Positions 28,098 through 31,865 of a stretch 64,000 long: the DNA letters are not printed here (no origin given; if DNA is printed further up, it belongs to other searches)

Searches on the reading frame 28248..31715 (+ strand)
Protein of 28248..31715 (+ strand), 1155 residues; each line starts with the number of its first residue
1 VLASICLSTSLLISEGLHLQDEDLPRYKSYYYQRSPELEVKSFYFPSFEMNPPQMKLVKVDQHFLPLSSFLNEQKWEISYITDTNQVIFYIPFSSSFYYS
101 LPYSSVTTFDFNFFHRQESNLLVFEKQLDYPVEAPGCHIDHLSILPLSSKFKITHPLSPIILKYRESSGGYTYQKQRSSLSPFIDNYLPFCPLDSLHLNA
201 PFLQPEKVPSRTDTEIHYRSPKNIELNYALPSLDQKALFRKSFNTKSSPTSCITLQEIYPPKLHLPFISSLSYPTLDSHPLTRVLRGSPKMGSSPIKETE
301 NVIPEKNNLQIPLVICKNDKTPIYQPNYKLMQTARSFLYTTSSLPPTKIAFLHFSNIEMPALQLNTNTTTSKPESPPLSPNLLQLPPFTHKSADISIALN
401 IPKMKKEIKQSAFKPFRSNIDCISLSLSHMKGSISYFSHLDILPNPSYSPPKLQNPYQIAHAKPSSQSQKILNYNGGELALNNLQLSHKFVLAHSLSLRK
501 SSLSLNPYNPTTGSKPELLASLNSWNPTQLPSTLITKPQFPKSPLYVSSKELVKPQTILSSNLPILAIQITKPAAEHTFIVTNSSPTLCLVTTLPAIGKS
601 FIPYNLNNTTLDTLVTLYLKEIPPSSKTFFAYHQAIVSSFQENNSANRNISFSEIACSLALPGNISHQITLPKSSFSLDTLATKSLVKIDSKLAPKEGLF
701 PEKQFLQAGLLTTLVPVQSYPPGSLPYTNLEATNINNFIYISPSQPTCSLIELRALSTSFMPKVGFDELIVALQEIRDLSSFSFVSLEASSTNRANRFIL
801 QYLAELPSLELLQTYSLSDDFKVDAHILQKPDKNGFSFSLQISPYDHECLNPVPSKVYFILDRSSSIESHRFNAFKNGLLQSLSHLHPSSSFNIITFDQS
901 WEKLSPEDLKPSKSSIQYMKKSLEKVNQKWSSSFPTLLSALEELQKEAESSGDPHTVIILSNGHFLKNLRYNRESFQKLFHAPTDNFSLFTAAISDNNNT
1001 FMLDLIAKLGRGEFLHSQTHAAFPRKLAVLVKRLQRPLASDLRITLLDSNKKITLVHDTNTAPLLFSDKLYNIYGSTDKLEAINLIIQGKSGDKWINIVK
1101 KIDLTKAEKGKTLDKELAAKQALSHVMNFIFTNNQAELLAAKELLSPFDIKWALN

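Call 38: search_protein_families(library=pfam, proteins=[window:28248-31715:+], max_evalue=0.00001)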
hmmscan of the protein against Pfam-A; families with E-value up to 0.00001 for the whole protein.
window:28248-31715:+ (1155 aa): 3 families
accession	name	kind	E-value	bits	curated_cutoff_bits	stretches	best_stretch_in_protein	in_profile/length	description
PF13768.12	VWA_3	-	5.3e-08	33.5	27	1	856-1012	2-151/155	von Willebrand factor type A domain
PF00092.34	VWA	-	1.1e-06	29.4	23.8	1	857-1011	2-155/174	von Willebrand factor type A domain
PF13519.12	VWA_2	-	1.8e-06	29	27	1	857-963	1-106/107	von Willebrand factor type A domain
